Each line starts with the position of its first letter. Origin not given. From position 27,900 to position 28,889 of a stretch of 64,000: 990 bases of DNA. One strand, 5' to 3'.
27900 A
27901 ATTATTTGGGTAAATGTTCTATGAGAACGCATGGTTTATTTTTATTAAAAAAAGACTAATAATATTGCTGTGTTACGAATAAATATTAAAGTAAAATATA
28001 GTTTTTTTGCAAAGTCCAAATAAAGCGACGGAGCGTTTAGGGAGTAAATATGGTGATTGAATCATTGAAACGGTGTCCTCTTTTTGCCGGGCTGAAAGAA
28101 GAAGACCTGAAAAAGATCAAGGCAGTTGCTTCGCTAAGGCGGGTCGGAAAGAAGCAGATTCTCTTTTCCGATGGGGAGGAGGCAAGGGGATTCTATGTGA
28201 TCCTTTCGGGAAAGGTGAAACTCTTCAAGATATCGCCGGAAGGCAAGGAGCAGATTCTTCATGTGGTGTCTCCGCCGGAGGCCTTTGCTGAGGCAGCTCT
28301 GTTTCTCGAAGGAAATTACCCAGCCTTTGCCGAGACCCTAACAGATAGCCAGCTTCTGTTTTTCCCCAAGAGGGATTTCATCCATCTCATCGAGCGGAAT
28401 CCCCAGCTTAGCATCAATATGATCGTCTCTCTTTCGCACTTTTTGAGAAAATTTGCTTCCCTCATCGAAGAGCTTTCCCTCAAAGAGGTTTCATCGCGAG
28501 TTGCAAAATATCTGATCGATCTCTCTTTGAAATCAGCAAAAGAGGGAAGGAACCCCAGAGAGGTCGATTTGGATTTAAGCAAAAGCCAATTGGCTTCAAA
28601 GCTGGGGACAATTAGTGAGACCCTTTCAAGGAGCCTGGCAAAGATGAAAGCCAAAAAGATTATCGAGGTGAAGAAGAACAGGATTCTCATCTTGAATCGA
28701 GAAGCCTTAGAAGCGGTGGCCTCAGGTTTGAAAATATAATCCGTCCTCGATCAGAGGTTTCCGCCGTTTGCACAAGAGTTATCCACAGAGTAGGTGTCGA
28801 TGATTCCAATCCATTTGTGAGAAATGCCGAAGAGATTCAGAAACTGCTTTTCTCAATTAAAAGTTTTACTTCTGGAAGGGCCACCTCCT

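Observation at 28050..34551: DNR/NnrR-type regulator plus two matching TTGAY-N4-GTCAA boxes define a small NO-response regulon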

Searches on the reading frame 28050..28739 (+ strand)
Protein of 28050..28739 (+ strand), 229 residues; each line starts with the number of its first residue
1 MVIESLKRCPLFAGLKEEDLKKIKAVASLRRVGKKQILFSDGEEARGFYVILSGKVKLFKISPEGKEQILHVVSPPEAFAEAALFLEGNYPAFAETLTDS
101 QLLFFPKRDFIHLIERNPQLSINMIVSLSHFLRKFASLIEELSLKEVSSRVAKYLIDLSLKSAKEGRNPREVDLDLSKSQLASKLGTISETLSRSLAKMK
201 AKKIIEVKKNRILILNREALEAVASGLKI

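Call 4: search_protein_families(library=pfam, proteins=[window:28050-28739:+], max_evalue=0.01)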
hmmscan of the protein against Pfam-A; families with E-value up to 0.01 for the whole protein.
window:28050-28739:+ (229 aa): 2 families
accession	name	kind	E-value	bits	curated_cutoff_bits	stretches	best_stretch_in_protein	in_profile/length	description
PF00027.35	cNMP_binding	-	6.4e-24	84.2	27.5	1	30-117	2-89/89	Cyclic nucleotide-binding domain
PF13545.12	HTH_Crp_2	-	3.3e-17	62.7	27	1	150-222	2-69/70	Crp-like helix-turn-helix domain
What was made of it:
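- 28050..28739 (+): HcpR-type Crp/Fnr transcription regulator (229 aa). It has one Cys (C9) and no Fe-S motif. His71 is conserved in the family. Pfam cNMP_binding 6.4e-24 and HTH_Crp_2 3.3e-17 (call 4).
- Checked: The protein at 28050-28739 has cNMP_binding plus HTH_Crp_2 domains (call 4).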

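Call 5: search_protein_families(library=ncbifam, proteins=[window:28050-28739:+], max_evalue=0.01)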
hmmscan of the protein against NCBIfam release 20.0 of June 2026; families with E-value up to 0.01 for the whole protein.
window:28050-28739:+ (229 aa): 14 families
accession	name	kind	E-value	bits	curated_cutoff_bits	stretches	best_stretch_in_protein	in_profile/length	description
NF006901.0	PRK09392.1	equivalog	2.1e-31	109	211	1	4-225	7-222/236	transcriptional activator FtrB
NF008365.0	PRK11161.1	subfamily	5.7e-24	84.8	228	1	14-225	33-244/250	fumarate/nitrate reduction transcriptional regulator Fnr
NF008732.0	PRK11753.1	equivalog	5.6e-17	61.9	266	1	17-215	13-211/214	cAMP-activated global transcriptional regulator CRP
NF053664.1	TransRegPtrACyano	equivalog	1.7e-16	60.1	300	1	48-218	30-193/196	Crp/Fnr family transcriptional regulator PtrA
NF052518.1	TransRegLdrP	equivalog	1.1e-15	58.2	300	1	30-226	2-190/195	transcriptional regulator LdrP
NF050815.1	TransActFtrBCaul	equivalog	3.1e-15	56.1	300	1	6-220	11-219/251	transcriptional activator FtrB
TIGR03697.1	NtcA_cyano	equivalog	8.3e-15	55.1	244.95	1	38-217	4-185/193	global nitrogen regulator NtcA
NF050806.1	TransRegFixKCaul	equivalog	3.7e-13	49.2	300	1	25-224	21-214/215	transcriptional regulator FixK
NF010499.0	PRK13918.1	equivalog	5e-11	42.5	274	1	45-224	29-201/205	CRP/FNR family transcriptional regulator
NF045989.1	TransRegFnrLRhodb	equivalog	2.2e-09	36.9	300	1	15-216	24-226/245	transcriptional regulator FnrL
NF041163.2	encap_f2b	equivalog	9.3e-08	31.6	400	1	4-124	71-193/450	family 2B encapsulin nanocompartment shell protein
TIGR03896.1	cyc_nuc_ocin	subfamily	5e-07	29.4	161.05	1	11-150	145-277/317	bacteriocin-type transport-associated protein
NF058543.1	ActPatMycb56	equivalog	0.00015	20.8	460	1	11-92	3-83/317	acetyltransferase Pat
NF007707.0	PRK10402.1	subfamily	0.0014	18.3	180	1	21-228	25-222/226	transcriptional regulator YeiL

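Call 11: search_solved_structures(query=window:28050-28739:+, max_evalue=0.001, show_alignments=3)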
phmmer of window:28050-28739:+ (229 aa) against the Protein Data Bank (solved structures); distinct sequences matched with E-value up to 0.001: 76 (the best 60 are shown).
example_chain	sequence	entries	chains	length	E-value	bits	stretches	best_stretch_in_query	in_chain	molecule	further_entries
3dkw_A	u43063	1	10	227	8.9e-30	107.2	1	9-222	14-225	DNR protein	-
3h3z_A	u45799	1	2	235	9.7e-24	87.5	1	11-214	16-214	Cyclic nucleotide-binding protein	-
3fx3_A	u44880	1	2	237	1e-23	87.4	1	11-214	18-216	Cyclic nucleotide-binding protein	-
4ev0_A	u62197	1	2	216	1.5e-20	77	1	7-227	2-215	Transcription regulator, Crp family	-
3mzh_A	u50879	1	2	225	2.4e-20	76.4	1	6-220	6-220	PROBABLE TRANSCRIPTIONAL REGULATORY PROTEIN (PROBABLY CRP/FNR-FAMILY)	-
3d0s_A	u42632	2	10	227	2.4e-20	76.4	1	6-220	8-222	TRANSCRIPTIONAL REGULATORY PROTEIN | PROBABLE TRANSCRIPTIONAL REGULATORY PROTEIN (PROBABLY CRP/ FNR-FAMILY)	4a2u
3h3u_A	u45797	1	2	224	2.5e-20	76.4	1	6-220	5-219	PROBABLE TRANSCRIPTIONAL REGULATORY PROTEIN (PROBABLY CRP/FNR-FAMILY)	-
3i54_A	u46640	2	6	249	3.3e-20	75.9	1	6-220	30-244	Transcriptional regulator, Crp/Fnr family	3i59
2z69_A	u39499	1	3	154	2.2e-19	73.3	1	9-145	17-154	DNR protein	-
9qly_A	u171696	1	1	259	3.7e-19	72.5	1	15-226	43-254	FNR type regulator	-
9qlt_A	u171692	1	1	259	4.9e-19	72.1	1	15-226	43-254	FNR type regulator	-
8qto_A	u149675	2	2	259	6.4e-19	71.7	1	15-226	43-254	FNR type regulator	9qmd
5cvr_A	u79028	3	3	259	6.9e-19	71.6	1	15-226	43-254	FNR type regulator | FNR regulator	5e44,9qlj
9qll_A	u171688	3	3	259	6.9e-19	71.6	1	15-226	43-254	FNR type regulator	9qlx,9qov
9qmc_A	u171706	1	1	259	7.4e-19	71.5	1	16-226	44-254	FNR type regulator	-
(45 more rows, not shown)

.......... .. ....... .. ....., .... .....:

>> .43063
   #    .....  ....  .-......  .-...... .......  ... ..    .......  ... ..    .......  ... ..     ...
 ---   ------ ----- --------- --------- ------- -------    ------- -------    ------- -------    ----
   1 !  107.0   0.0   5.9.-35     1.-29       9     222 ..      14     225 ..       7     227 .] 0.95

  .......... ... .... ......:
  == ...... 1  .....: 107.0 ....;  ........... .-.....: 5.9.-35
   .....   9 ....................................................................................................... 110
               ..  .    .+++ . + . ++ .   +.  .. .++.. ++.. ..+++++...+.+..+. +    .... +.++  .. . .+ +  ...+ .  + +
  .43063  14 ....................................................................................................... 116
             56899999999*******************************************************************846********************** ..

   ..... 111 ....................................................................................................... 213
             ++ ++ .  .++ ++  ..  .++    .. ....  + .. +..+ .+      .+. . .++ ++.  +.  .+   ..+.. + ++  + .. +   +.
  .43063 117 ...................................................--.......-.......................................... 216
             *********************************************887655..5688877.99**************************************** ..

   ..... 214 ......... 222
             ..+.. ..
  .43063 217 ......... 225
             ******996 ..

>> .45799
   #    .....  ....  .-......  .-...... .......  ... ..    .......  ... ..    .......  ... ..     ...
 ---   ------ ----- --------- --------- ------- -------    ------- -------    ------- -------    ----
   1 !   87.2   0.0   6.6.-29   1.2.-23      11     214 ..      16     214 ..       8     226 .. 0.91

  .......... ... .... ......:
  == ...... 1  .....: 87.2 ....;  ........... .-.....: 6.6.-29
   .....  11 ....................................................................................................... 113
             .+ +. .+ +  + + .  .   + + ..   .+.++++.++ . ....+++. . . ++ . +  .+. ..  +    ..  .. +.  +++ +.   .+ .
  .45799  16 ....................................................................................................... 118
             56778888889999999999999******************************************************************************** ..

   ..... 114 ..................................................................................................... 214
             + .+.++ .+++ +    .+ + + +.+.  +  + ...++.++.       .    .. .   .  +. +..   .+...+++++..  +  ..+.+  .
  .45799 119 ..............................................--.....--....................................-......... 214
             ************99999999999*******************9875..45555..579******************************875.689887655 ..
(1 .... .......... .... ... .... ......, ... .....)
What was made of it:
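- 28050..28739 (+): Best solved relative is DNR 3dkw, 8.9e-30 (call 11).
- On DNR: They align with R133, K161 and K184 (call 11). DNR is the best PDB hit (107 bits against 87 for the next; call 11).
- Closest known: DNR of Pseudomonas aeruginosa. Same: It is the closest solved structure (8.9e-30, aligned over residues 9-222; call 11).
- Closest known: DNR of Pseudomonas aeruginosa. Different: His139, His167 and His187 of DNR (positions I recall as the proposed haem ligands) align with R133, K161 and K184 here (call 11).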

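Call 13: find_encoding_contigs(protein=window:28050-28739:+, flank=10000, max_places=6)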
Protein window:28050-28739:+ (229 aa): 23 contigs read that carry it; 4 places shown.
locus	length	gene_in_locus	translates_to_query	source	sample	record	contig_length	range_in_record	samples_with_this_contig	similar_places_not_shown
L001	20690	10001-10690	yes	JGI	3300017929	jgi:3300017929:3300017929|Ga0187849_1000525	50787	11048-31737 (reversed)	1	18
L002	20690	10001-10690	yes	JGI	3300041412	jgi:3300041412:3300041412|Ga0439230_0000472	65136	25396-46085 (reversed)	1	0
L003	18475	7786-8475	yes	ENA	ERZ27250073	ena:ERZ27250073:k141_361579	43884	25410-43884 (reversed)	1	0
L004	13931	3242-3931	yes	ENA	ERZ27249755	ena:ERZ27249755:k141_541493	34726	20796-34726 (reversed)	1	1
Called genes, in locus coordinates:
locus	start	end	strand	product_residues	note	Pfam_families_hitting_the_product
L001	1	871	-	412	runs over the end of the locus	PF00696:AA_kinase, PF01842:ACT, PF22468:ACT_9, PF13840:ACT_7, PF22468:ACT_9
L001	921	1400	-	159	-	PF02367:TsaE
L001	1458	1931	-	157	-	PF02577:BFN_dom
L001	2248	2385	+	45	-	-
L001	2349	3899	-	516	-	PF03853:YjeF_N, PF01256:Carb_kinase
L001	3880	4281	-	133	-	PF01648:ACPS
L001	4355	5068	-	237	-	PF03740:PdxJ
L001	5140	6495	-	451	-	PF02878:PGM_PMM_I, PF02879:PGM_PMM_II, PF02880:PGM_PMM_III, PF00408:PGM_PMM_IV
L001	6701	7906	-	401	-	PF00809:Pterin_bind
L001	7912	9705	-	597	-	PF06480:FtsH_ext, PF00004:AAA, PF07728:AAA_5 (faint), PF17862:AAA_lid_3, PF01434:Peptidase_M41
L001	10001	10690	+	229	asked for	PF00027:cNMP_binding, PF13545:HTH_Crp_2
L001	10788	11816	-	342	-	PF00378:ECH_1, PF16113:ECH_2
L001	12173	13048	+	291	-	PF02737:3HCDH_N, PF00725:3HCDH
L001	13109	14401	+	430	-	PF01554:MatE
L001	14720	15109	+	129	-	PF11756:YgbA_NO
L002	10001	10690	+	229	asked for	PF00027:cNMP_binding, PF13545:HTH_Crp_2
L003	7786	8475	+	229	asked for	PF00027:cNMP_binding, PF13545:HTH_Crp_2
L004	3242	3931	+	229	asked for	PF00027:cNMP_binding, PF13545:HTH_Crp_2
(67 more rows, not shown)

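Call 14: find_homologous_proteins(query=window:28050-28739:+, max_evalue=1e-20)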
Query window:28050-28739:+ (229 aa): 1527 proteins with E <= 1e-20 among 3010 candidates; the best 120 are listed.
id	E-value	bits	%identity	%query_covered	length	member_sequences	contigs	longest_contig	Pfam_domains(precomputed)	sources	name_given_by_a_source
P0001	2.7e-135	466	100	100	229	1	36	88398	PF13545.13,PF00027.36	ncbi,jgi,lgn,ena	ncbi:MAG: Crp/Fnr family transcriptional regulator [Thermodesulfobacteriota bacterium]|jgi:CRP/FNR f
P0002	2.5e-133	460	98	100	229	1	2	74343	PF13545.13,PF00027.36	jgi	jgi:CRP/FNR family transcriptional regulator, dissimilatory nitrate respiration regulator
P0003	8.8e-132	455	96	100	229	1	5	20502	PF13545.13,PF00027.36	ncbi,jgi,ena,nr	ncbi:MAG TPA: Crp/Fnr family transcriptional regulator [Thermodesulfobacteriota bacterium]|jgi:CRP/F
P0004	1.1e-131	455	96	100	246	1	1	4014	PF13545.13,PF00027.36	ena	-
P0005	4.5e-131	453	97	100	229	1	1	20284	PF13545.13,PF00027.36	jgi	jgi:CRP/FNR family transcriptional regulator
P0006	1.4e-130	451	97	100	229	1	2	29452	PF13545.13,PF00027.36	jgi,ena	jgi:CRP/FNR family transcriptional regulator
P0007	1.6e-130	451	96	100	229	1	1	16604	PF13545.13,PF00027.36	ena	-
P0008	6.5e-130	449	96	100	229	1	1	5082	PF13545.13,PF00027.36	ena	-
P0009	1.3e-129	448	97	100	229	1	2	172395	PF13545.13,PF00027.36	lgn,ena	-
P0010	1.5e-129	448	97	100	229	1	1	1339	PF13545.13,PF00027.36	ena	-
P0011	1.5e-129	448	96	100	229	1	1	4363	PF13545.13,PF00027.36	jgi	-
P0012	3.0e-129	447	96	100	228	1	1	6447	PF13545.13,PF00027.36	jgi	jgi:CRP/FNR family transcriptional regulator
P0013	2.1e-128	444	96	100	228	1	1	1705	PF13545.13,PF00027.36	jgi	-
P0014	2.2e-128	444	94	100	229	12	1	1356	PF13545.13,PF00027.36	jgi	-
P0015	3.6e-128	443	95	100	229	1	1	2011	PF13545.13,PF00027.36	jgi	jgi:CRP/FNR family transcriptional regulator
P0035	9.1e-120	416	87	100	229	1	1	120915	PF13545.13,PF00027.36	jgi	jgi:CRP-like cAMP-binding protein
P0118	1.1e-114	399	83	100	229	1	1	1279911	PF13545.13,PF00027.36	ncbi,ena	-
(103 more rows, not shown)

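Call 15: find_encoding_contigs(protein=P0118, flank=10000, max_places=3)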
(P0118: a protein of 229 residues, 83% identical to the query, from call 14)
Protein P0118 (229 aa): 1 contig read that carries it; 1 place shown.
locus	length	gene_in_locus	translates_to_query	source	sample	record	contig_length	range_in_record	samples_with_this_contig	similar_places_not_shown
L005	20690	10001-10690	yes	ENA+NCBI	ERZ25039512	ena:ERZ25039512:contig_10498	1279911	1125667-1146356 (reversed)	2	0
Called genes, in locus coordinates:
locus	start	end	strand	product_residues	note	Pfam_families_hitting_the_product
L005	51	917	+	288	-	PF04015:DUF362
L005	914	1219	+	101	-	PF12801:Fer4_5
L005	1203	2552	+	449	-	PF12801:Fer4_5 (weak), PF00037:Fer4 (faint), PF12797:Fer4_2 (faint), PF12798:Fer4_3 (faint), PF13484:Fer4_16 (faint), PF13187:Fer4_9 (weak), PF13237:Fer4_10 (weak), PF12838:Fer4_7 (weak), +4 more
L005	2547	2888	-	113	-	-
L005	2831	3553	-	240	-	PF10544:T5orf172, PF13455:MUG113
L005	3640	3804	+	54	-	-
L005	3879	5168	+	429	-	PF00872:Transposase_mut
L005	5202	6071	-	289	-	-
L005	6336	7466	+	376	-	PF01740:STAS (weak), PF13466:STAS_2, PF02405:MlaE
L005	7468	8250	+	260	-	PF00005:ABC_tran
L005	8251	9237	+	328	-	PF02470:MlaD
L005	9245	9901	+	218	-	PF03886:ABC_trans_aux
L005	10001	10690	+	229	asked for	PF00027:cNMP_binding, PF13545:HTH_Crp_2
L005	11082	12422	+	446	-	PF01554:MatE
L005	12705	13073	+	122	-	PF11756:YgbA_NO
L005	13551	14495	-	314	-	PF02541:Ppx-GppA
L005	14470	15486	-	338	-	-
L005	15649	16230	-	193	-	PF13580:SIS_2, PF01380:SIS (weak)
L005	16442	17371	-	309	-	PF03279:Lip_A_acyltrans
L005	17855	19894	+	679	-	PF00884:Sulfatase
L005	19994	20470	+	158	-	PF01592:NifU_N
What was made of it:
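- regulator, MatE and ygbA stay together when the intervening genes are lost (L005, call 15);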

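Call 16: find_encoding_contigs(protein=P0035, flank=10000, max_places=3)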
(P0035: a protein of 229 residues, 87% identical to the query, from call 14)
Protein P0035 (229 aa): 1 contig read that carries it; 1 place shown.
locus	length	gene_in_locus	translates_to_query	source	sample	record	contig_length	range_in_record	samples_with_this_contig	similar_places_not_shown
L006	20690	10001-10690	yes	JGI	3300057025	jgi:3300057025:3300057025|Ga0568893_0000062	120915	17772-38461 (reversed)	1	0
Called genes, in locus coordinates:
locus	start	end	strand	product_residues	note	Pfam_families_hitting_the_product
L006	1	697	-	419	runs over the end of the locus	PF00696:AA_kinase, PF01842:ACT, PF22468:ACT_9, PF13840:ACT_7, PF22468:ACT_9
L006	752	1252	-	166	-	PF02367:TsaE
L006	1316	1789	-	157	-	PF02577:BFN_dom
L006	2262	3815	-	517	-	PF03853:YjeF_N, PF01256:Carb_kinase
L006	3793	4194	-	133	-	PF01648:ACPS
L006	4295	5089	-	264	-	PF03740:PdxJ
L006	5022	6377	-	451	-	PF02878:PGM_PMM_I, PF02879:PGM_PMM_II, PF02880:PGM_PMM_III, PF00408:PGM_PMM_IV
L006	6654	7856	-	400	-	PF00809:Pterin_bind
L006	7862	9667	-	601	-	PF06480:FtsH_ext, PF00004:AAA, PF07728:AAA_5 (faint), PF17862:AAA_lid_3, PF01434:Peptidase_M41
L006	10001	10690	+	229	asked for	PF00027:cNMP_binding, PF13545:HTH_Crp_2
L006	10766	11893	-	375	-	PF00378:ECH_1, PF16113:ECH_2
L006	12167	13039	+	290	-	PF02737:3HCDH_N, PF00725:3HCDH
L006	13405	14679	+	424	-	PF01554:MatE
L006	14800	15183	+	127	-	PF11756:YgbA_NO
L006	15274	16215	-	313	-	PF02541:Ppx-GppA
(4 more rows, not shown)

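Call 26: find_related_loci(query=A1, collection=genome_contigs, flank=8000)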
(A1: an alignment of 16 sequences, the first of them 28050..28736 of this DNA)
Query A1 (229 aa) in genome_contigs; peptide patterns used: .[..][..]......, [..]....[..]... (x = any residue, [..] = any of these).
119 stretches matched a pattern; 64 encode a relative of the query (tblastn E <= 1e-3); 64 distinct loci.
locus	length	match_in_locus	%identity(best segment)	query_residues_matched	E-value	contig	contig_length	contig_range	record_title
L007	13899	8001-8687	96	1-229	2e-143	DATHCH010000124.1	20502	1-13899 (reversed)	MAG TPA_asm: Thermodesulfobacteriota bacterium isolate SMAG_U12362 k141_675546, whole genome shotgun sequence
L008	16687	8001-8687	96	1-229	3e-142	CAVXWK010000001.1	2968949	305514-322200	MAG: uncultured delta proteobacterium isolate MFD04492.bin.2.7 genome assembly, contig: contig_16283, whole genome shotg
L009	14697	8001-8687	89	1-229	2e-132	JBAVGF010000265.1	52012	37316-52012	MAG: Thermodesulfobacteriota bacterium isolate MFD06953_ilm_asm_bin13 k127_323160, whole genome shotgun sequence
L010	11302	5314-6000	88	1-229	4e-131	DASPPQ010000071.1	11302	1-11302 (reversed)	MAG TPA_asm: Thermodesulfobacteriota bacterium isolate SMAG_U12177 k141_1771086, whole genome shotgun sequence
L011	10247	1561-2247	86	1-229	1e-128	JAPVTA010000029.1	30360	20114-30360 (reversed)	MAG: Thermodesulfobacteriota bacterium isolate MW3_metabat.11 k97_65349, whole genome shotgun sequence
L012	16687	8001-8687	86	1-229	1e-127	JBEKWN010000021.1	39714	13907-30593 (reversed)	MAG: Thermodesulfobacteriota bacterium isolate SPRUCE 629 SPRUCE_629_21, whole genome shotgun sequence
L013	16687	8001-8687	84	1-229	4e-127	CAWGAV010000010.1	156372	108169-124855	MAG: uncultured delta proteobacterium isolate MFD04408.bin.3.102 genome assembly, contig: contig_14336, whole genome sho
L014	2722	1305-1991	83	1-229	6e-133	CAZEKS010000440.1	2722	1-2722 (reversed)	MAG TPA_asm: uncultured Syntrophaceae bacterium isolate binchicken_co189_49 genome assembly, contig: NODE_62592_length_2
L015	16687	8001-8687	83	1-229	2e-126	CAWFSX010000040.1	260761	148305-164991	MAG: uncultured delta proteobacterium isolate MFD00709.bin.2.41 genome assembly, contig: contig_20927, whole genome shot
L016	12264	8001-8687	85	1-229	2e-126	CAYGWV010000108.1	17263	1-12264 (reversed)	MAG TPA_asm: uncultured Syntrophaceae bacterium isolate ERP119294_co2_516 genome assembly, contig: k141_3681506, whole g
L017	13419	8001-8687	83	1-229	3e-125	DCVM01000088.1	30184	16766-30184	MAG TPA_asm: Syntrophaceae bacterium UBA2188 UBA2188_contig_18278, whole genome shotgun sequence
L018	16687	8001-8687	84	1-229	4e-125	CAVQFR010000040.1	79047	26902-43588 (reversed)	MAG: uncultured delta proteobacterium isolate MFD05942.bin.3.282 genome assembly, contig: contig_74053, whole genome sho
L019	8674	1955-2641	82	1-229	8e-125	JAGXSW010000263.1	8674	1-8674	MAG: Syntrophaceae bacterium isolate CROMO_BS_212_2_0 c_000001130148, whole genome shotgun sequence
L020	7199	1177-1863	83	1-229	2e-124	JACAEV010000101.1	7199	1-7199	MAG: Syntrophaceae bacterium isolate L.E.D.11_1 k119_791685, whole genome shotgun sequence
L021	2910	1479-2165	79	1-229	6e-129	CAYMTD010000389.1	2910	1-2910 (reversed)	MAG TPA_asm: uncultured Syntrophaceae bacterium isolate binchicken_co274_204 genome assembly, contig: NODE_83236_length_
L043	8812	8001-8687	72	1-229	3e-110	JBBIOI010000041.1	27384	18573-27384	MAG: Deltaproteobacteria bacterium isolate TCS170221_bin_276 NODE_1423_length_27384_cov_3.99031, whole genome shotgun se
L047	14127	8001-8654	53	5-227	3e-73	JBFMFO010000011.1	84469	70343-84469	MAG: Thermodesulfobacteriota bacterium isolate MAG273 MAG273_11, whole genome shotgun sequence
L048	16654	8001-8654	51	5-228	7e-71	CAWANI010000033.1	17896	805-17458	MAG: uncultured delta proteobacterium isolate MFD02923.bin.2.91 genome assembly, contig: contig_57861, whole genome shot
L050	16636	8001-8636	46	11-226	5e-56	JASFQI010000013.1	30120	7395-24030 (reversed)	MAG: Desulfobacteraceae bacterium isolate D0819S20remetaG_Bin_281 D0819S20remetaG_FD_scaffold_168_c1, whole genome shotg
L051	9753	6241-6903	44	2-226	5e-54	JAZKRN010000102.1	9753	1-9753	MAG: Desulfohalobiaceae bacterium isolate NA-0cm_bin.14 NODE_2178_length_9753_cov_23.907713, whole genome shotgun sequen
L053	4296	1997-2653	43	5-227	7e-52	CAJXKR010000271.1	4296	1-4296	MAG TPA_asm: uncultured Desulfohalobiaceae bacterium isolate SRR6193124_bin.41_MetaBAT_v2.12.1_MAG genome assembly, cont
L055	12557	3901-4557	36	5-225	4e-45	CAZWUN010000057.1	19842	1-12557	MAG TPA_asm: uncultured Burkholderiales bacterium isolate SRP329715_co1_362 genome assembly, contig: NODE_4002_length_19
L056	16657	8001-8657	36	5-225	6e-45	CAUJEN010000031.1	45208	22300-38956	MAG: Candidatus Eremiobacteraeota bacterium isolate KLAP168 genome assembly, contig: KLAP168_212041, whole genome shotgu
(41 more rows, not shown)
